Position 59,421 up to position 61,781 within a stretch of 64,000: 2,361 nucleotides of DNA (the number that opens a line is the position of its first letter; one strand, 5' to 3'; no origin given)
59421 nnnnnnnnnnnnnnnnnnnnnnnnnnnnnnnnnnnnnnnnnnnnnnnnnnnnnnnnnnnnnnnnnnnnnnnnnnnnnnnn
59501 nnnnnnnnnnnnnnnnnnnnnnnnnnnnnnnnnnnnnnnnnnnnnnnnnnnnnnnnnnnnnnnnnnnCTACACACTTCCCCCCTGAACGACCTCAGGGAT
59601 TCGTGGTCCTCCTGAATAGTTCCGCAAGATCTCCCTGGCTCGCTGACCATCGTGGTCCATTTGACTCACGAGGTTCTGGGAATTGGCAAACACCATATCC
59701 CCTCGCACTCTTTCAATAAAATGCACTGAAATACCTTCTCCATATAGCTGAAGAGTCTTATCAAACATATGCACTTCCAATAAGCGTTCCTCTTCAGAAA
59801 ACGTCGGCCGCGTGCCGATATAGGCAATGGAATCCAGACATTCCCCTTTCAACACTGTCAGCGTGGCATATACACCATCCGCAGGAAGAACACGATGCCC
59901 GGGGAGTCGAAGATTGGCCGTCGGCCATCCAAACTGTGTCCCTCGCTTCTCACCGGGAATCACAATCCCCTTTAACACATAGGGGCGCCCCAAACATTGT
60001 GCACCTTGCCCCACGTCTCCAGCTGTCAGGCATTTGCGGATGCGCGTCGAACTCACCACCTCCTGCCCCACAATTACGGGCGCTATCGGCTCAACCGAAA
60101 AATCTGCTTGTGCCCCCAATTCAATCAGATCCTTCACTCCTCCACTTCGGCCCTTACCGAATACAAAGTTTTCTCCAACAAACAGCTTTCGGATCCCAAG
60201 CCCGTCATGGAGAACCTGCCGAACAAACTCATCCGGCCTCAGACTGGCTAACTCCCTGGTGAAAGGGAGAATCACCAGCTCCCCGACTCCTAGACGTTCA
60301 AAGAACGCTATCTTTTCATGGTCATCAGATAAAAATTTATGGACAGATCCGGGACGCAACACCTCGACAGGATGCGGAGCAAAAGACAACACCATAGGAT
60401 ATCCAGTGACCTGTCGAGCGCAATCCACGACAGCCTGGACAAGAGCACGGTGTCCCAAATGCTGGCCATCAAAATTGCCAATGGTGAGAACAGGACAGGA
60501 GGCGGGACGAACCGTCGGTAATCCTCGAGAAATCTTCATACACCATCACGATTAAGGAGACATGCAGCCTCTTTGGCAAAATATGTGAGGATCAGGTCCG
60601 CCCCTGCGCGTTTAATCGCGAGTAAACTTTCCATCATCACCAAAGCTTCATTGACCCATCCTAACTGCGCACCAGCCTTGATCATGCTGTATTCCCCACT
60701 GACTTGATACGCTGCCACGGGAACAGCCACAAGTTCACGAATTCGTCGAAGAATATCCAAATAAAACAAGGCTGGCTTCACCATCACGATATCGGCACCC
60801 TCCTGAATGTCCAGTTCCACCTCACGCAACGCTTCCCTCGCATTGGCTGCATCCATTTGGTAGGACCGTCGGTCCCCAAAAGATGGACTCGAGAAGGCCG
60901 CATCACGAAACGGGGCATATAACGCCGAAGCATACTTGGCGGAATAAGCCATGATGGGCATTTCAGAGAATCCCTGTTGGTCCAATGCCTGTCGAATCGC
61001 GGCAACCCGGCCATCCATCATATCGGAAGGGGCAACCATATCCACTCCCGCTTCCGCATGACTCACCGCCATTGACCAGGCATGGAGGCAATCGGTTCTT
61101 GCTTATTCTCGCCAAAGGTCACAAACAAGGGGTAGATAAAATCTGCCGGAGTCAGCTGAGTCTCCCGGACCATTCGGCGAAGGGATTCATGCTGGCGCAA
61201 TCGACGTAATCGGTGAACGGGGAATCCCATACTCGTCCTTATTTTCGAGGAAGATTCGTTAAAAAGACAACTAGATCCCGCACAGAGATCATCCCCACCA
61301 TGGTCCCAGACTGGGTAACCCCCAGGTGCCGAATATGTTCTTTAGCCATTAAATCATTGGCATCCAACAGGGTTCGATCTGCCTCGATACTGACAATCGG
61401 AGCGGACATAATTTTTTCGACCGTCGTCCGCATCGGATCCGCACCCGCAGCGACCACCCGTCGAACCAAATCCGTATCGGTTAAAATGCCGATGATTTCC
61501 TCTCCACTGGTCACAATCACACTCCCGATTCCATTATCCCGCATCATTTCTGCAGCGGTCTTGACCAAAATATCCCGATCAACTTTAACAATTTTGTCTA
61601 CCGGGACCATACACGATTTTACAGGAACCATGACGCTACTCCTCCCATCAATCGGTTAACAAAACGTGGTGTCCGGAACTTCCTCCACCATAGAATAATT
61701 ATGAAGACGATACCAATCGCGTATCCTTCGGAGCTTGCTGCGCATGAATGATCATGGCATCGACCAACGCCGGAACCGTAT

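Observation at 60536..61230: hemB broken by a clean ~0.3-kb deletion at an apparent 8-bp microhomology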

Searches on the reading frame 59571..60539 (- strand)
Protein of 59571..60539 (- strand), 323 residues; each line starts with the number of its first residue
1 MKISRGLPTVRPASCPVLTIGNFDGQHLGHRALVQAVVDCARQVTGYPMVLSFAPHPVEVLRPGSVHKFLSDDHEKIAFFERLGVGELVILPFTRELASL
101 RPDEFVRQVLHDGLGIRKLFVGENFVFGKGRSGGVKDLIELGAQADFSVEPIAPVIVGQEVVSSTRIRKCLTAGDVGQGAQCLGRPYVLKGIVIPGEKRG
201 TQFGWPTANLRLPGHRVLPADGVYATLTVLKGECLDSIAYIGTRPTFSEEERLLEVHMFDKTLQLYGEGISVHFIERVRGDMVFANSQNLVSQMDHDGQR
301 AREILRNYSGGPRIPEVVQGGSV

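Call 26: find_encoding_contigs(protein=window:59571-60539:-, flank=10000, max_places=10)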
Protein window:59571-60539:- (323 aa): 1 contig read that carries it; 1 place shown.
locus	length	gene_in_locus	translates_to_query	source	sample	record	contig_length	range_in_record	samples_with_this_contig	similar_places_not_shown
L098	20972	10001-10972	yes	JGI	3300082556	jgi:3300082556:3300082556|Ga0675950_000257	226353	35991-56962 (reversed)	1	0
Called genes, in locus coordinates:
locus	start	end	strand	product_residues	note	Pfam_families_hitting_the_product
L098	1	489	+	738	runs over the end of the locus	PF17191:RecG_wedge, PF01336:tRNA_anti-codon, PF04851:ResIII (faint), PF00270:DEAD, PF00271:Helicase_C, PF22590:Cas3-like_C_2 (weak), PF19833:RecG_dom3_C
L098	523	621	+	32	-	-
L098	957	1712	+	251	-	-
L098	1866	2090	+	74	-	PF01206:TusA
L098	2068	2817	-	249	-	PF00590:TP_methylase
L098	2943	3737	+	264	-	PF23441:SDR (weak), PF00106:adh_short, PF08659:KR, PF13561:adh_short_C2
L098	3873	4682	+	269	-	PF01578:Cytochrom_C_asm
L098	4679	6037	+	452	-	PF05201:GlutR_N, PF03807:F420_oxidored (faint), PF01488:Shikimate_DH, PF00745:GlutR_dimer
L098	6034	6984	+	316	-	PF01379:Porphobil_deam, PF03900:Porphobil_deamC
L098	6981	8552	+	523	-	PF00590:TP_methylase, PF02602:HEM4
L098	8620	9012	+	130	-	PF00571:CBS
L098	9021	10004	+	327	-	PF00490:ALAD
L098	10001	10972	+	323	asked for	PF06574:FAD_syn, PF01687:Flavokinase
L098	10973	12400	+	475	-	PF01171:ATP_bind_3, PF11734:TilS_C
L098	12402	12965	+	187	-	PF00156:Pribosyltran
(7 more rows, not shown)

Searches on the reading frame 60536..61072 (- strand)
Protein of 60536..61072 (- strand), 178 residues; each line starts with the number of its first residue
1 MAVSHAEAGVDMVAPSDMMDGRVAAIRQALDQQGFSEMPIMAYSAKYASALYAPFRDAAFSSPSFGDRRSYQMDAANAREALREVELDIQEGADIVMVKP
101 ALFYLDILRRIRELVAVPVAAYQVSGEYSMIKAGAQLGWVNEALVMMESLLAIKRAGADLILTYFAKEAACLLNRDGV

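Call 3: search_protein_families(library=pfam, proteins=[window:60536-61072:-], max_evalue=0.01)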
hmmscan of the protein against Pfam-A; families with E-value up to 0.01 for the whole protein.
window:60536-61072:- (178 aa): 1 family
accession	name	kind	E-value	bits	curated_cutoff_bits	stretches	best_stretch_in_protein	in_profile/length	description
PF00490.27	ALAD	-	5.8e-89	298.8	24.6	1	1-170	146-315/317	Delta-aminolevulinic acid dehydratase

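Call 15: find_encoding_contigs(protein=window:60539-61072:-, flank=3000, max_places=10)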
Protein window:60539-61072:- (178 aa): no gene with exactly this product is on record in the collection.

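Call 51: list_cluster_members(proteins=[L015:3402-4382:+, window:60539-61072:-, window:61239-61628:-])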
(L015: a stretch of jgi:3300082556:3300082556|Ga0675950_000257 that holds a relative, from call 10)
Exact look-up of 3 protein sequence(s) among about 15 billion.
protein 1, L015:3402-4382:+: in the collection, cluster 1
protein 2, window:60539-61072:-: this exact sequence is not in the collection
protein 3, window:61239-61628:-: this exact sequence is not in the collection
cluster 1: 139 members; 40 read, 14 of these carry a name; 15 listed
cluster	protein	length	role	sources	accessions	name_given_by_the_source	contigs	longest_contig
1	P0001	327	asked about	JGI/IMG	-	porphobilinogen synthase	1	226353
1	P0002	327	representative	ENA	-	-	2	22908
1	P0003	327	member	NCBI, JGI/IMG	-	porphobilinogen synthase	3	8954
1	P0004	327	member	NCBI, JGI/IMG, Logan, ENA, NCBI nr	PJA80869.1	MAG: porphobilinogen synthase [Nitrospirae bacterium CG_4_9_14_3_um_filter_51_5]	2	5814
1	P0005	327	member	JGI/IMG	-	porphobilinogen synthase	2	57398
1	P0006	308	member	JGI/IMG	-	porphobilinogen synthase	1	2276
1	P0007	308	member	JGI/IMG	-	porphobilinogen synthase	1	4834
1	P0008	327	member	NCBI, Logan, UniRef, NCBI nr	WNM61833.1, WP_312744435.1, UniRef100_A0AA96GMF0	porphobilinogen synthase [Candidatus Nitrospira neomarina] | Delta-aminolevulinic acid dehydratase n=1 Tax=Candidatus Nitrospira neomarina ...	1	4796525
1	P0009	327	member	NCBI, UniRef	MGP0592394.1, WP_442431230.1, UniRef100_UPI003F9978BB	porphobilinogen synthase [Nitrospira sp. T9] | porphobilinogen synthase n=1 Tax=unclassified Nitrospira TaxID=2652172 RepID=UPI003F9978BB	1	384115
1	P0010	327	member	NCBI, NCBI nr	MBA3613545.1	MAG: porphobilinogen synthase [Nitrospirales bacterium] | porphobilinogen synthase [Nitrospirales bacterium]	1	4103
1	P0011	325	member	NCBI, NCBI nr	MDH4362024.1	MAG: porphobilinogen synthase, partial [Nitrospirota bacterium] | porphobilinogen synthase [Nitrospirota bacterium]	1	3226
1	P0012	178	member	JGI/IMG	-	porphobilinogen synthase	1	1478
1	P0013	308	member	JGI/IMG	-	porphobilinogen synthase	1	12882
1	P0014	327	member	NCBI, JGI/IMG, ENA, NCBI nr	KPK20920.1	MAG: delta-aminolevulinic acid dehydratase [Nitrospira bacterium SG8_3]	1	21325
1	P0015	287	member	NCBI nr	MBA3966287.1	porphobilinogen synthase [Nitrospirales bacterium]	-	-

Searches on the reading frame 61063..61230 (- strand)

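Call 3: search_protein_families(library=pfam, proteins=[window:61063-61230:-], max_evalue=0.01)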
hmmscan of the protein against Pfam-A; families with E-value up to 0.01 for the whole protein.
window:61063-61230:- (55 aa): 1 family
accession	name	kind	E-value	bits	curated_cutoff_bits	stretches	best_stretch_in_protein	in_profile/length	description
PF00490.27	ALAD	-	8.2e-15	55.2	24.6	1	6-55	2-51/317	Delta-aminolevulinic acid dehydratase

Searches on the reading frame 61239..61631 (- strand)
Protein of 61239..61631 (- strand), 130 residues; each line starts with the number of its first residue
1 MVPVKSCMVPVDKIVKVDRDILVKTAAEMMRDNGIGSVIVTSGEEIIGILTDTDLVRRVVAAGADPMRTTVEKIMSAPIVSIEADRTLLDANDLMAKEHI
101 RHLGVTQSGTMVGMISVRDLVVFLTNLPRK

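Call 10: find_encoding_contigs(protein=window:61239-61631:-, flank=3000, max_places=10)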
Protein window:61239-61631:- (130 aa): 2 contigs read that carry it; 2 places shown.
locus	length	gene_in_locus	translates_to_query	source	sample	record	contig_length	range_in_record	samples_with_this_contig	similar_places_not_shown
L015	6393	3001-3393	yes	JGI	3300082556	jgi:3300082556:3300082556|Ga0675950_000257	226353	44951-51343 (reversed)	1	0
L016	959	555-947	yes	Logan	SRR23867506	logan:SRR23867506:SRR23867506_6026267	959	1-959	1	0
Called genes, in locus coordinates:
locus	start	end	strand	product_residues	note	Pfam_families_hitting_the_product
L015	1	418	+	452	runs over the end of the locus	PF05201:GlutR_N, PF03807:F420_oxidored (faint), PF01488:Shikimate_DH, PF00745:GlutR_dimer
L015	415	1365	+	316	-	PF01379:Porphobil_deam, PF03900:Porphobil_deamC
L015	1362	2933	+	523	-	PF00590:TP_methylase, PF02602:HEM4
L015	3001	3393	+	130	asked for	PF00571:CBS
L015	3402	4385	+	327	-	PF00490:ALAD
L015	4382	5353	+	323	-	PF06574:FAD_syn, PF01687:Flavokinase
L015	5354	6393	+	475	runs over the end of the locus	PF01171:ATP_bind_3, PF11734:TilS_C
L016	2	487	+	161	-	?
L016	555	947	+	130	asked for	PF00571:CBS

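Call 16: find_encoding_contigs(protein=L015:3402-4382:+, flank=3000, max_places=10)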
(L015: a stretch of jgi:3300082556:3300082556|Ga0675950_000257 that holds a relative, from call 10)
Protein L015:3402-4382:+ (327 aa): 1 contig read that carries it; 1 place shown.
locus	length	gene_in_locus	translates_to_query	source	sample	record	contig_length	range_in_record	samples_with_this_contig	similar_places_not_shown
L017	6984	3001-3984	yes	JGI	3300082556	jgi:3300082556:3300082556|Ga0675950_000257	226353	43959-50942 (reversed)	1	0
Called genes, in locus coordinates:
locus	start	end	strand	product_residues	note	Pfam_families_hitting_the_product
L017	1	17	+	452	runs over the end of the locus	PF05201:GlutR_N, PF03807:F420_oxidored (faint), PF01488:Shikimate_DH, PF00745:GlutR_dimer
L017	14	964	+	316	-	PF01379:Porphobil_deam, PF03900:Porphobil_deamC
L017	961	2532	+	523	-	PF00590:TP_methylase, PF02602:HEM4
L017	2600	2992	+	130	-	PF00571:CBS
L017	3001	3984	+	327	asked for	PF00490:ALAD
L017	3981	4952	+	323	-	PF06574:FAD_syn, PF01687:Flavokinase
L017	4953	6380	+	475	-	PF01171:ATP_bind_3, PF11734:TilS_C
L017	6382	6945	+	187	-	PF00156:Pribosyltran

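Call 19: find_related_loci(query=L015:3402-4382:+, collection=genome_contigs, flank=3000)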
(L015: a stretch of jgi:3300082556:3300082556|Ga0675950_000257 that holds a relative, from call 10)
Query L015:3402-4382:+ (327 aa) in genome_contigs; peptide patterns used: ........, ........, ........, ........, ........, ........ (x = any residue, [..] = any of these).
600 stretches matched a pattern (row limit reached: there are more); 583 encode a relative of the query (tblastn E <= 1e-3); the best 80 are kept; 80 distinct loci.
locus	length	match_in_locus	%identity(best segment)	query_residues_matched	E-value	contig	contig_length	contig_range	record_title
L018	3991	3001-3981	97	1-327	0e+0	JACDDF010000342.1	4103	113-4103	MAG: Nitrospirales bacterium isolate MGR_bin327 SD2899_NODE_8410_length_4103_cov_0.745473, whole genome shotgun sequence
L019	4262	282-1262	97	1-327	0e+0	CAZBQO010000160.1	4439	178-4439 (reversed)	MAG TPA_asm: uncultured Nitrospira sp. isolate SRP329715_co2_272 genome assembly, contig: NODE_34213_length_4439_cov_6.3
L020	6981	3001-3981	93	1-327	0e+0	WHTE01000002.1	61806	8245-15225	MAG: Nitrospirales bacterium isolate Dino_bin26 NODE_484_length_61806_cov_4.2129, whole genome shotgun sequence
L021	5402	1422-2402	86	1-327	0e+0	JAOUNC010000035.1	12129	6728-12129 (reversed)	MAG: Nitrospirota bacterium isolate 8_1_July_SF_Bin60 8_1_July_SF_Bin60_scaffold_2073_c1, whole genome shotgun sequence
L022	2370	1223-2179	86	1-319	0e+0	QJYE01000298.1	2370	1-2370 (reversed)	MAG: Nitrospirae bacterium isolate SZUA-312 scaffold_252238, whole genome shotgun sequence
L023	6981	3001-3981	83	1-327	0e+0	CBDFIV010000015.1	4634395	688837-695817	MAG: Nitrospirales bacterium isolate 6ce9fd5e-8c52-4360-8823-ce70652d3893 genome assembly, contig: contig_15, whole geno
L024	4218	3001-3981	83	1-327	0e+0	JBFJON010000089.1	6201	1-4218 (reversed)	MAG: Nitrospirales bacterium isolate Mix_sand18.2022.04.D.2 k141_56799_length_6201_cov_9.1198, whole genome shotgun sequ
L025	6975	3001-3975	84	1-325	0e+0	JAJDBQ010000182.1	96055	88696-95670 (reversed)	MAG: Nitrospirales bacterium isolate OFTM334 OFTM334_181, whole genome shotgun sequence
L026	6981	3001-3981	83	1-327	0e+0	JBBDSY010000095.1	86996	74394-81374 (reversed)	MAG: Nitrospirales bacterium isolate LejiaC_50_18 Lejia_C_611_length_86996_cov_11, whole genome shotgun sequence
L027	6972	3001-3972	83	1-324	0e+0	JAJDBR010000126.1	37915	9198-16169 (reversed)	MAG: Nitrospirales bacterium isolate OFTM42 OFTM42_125, whole genome shotgun sequence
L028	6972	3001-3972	81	1-324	0e+0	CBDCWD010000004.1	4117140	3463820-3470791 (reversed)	MAG: Nitrospirales bacterium isolate bfe0d4a2-ff9e-45cc-b07f-d7db846c6a6b genome assembly, contig: contig_4, whole genom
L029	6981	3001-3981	80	1-327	0e+0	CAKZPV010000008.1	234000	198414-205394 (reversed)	MAG TPA_asm: uncultured Nitrospirae bacterium isolate ERR2094167_bin.119_CONCOCT_v1.1_MAG genome assembly, contig: ERZ65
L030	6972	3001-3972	82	1-324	0e+0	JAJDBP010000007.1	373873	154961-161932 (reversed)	MAG: Nitrospirales bacterium isolate OFTM313 OFTM313_6, whole genome shotgun sequence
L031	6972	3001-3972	80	1-324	0e+0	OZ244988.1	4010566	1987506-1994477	MAG: Nitrospirales bacterium isolate 63d563d7-3fc6-4bc7-bcd0-84e7f51cac12 genome assembly, chromosome: 1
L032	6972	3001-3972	80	1-324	4e-179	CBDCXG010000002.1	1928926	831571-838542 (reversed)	MAG: Nitrospirales bacterium isolate b3ade8c3-4c06-4dae-9f89-d84d87e6a0c1 genome assembly, contig: contig_2, whole genom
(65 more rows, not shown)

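Call 33: find_related_loci(query=L015:3402-4382:+, collection=metagenome_contigs, flank=1500)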
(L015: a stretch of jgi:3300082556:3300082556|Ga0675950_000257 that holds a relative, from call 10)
Query L015:3402-4382:+ (327 aa) in metagenome_contigs; peptide patterns used: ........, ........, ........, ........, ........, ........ (x = any residue, [..] = any of these).
600 stretches matched a pattern (row limit reached: there are more); 582 encode a relative of the query (tblastn E <= 1e-3); the best 80 are kept; 80 distinct loci.
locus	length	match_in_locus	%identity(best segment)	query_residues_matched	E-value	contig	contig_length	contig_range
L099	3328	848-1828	92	1-327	0e+0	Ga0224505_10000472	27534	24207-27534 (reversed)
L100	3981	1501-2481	86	1-327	0e+0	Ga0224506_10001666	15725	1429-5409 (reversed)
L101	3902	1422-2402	86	1-327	0e+0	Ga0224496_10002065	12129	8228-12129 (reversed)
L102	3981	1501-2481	84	1-327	0e+0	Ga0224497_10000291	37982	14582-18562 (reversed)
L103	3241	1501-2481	83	1-327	0e+0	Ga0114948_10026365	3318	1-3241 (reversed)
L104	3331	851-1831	83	1-327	0e+0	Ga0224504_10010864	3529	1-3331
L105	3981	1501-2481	92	1-327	0e+0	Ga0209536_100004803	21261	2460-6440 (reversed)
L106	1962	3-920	84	22-327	0e+0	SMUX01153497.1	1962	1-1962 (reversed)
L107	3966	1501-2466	75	1-322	7e-169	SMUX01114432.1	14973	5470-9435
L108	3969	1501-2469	72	1-323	4e-167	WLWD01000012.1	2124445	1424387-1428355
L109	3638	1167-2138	73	1-324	1e-169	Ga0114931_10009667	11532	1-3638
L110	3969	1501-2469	73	1-323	4e-165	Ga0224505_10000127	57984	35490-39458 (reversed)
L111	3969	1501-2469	72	1-323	3e-164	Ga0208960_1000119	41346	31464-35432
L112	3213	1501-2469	73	1-323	8e-167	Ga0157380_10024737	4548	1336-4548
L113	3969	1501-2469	72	1-323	4e-163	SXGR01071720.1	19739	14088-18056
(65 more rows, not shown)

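Call 53: find_encoding_contigs(protein=P0012, flank=3000, max_places=10)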
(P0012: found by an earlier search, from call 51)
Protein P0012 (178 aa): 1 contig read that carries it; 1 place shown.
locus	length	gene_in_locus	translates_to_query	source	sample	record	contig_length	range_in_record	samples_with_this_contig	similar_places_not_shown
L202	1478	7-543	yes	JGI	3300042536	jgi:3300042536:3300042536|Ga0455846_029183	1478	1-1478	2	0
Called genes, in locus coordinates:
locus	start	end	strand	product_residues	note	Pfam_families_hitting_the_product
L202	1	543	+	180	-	?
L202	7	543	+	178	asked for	PF00490:ALAD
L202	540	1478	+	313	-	?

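Call 56: search_solved_structures(query=L015:3402-4382:+, show_alignments=1, max_evalue=1e-50)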
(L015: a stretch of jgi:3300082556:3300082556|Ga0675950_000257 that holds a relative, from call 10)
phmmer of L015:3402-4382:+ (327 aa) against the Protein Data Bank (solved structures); distinct sequences matched with E-value up to 1e-50: 24.
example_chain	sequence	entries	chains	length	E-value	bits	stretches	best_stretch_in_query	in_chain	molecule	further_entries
1w1z_A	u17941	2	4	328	7.5e-122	409.9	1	5-320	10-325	DELTA-AMINOLEVULINIC ACID DEHYDRATASE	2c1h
5lzl_A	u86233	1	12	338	3.6e-106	358.4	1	2-321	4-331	Delta-aminolevulinic acid dehydratase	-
1w5m_A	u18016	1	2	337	3.2e-101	342.1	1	2-324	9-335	DELTA-AMINOLEVULINIC ACID DEHYDRATASE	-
1w5q_A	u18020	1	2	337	3.4e-101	342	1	2-324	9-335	DELTA-AMINOLEVULINIC ACID DEHYDRATASE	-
1w5p_A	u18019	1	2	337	8.2e-101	340.8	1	2-324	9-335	DELTA-AMINOLEVULINIC ACID DEHYDRATASE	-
1w5o_A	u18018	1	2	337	5.4e-100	338.1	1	2-324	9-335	DELTA-AMINOLEVULINIC ACID DEHYDRATASE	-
1w54_A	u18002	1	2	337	6.4e-100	337.8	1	2-324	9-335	DELTA-AMINOLEVULINIC ACID DEHYDRATASE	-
1w5n_A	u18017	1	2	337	1.1e-98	333.8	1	2-324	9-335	DELTA-AMINOLEVULINIC ACID DEHYDRATASE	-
1b4k_A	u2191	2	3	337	2.4e-98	332.7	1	2-324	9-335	PROTEIN (5-AMINOLEVULINIC ACID DEHYDRATASE) | DELTA-AMINOLEVULINIC ACID DEHYDRATASE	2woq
1w56_A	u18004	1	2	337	2.7e-98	332.5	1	2-324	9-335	DELTA-AMINOLEVULINIC ACID DEHYDRATASE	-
1gzg_A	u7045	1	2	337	3.1e-98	332.3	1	2-324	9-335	DELTA-AMINOLEVULINIC ACID DEHYDRATASE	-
2c13_A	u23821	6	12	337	3.4e-98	332.2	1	2-324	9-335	DELTA-AMINOLEVULINIC ACID DEHYDRATASE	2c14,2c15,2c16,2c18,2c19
1b4e_A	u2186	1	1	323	3.3e-89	302.7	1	7-318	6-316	PROTEIN (5-AMINOLEVULINIC ACID DEHYDRATASE)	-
5mhb_A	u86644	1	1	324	7.4e-89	301.5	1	5-318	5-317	Delta-aminolevulinic acid dehydratase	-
1i8j_A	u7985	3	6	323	8.5e-89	301.3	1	5-318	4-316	PORPHOBILINOGEN SYNTHASE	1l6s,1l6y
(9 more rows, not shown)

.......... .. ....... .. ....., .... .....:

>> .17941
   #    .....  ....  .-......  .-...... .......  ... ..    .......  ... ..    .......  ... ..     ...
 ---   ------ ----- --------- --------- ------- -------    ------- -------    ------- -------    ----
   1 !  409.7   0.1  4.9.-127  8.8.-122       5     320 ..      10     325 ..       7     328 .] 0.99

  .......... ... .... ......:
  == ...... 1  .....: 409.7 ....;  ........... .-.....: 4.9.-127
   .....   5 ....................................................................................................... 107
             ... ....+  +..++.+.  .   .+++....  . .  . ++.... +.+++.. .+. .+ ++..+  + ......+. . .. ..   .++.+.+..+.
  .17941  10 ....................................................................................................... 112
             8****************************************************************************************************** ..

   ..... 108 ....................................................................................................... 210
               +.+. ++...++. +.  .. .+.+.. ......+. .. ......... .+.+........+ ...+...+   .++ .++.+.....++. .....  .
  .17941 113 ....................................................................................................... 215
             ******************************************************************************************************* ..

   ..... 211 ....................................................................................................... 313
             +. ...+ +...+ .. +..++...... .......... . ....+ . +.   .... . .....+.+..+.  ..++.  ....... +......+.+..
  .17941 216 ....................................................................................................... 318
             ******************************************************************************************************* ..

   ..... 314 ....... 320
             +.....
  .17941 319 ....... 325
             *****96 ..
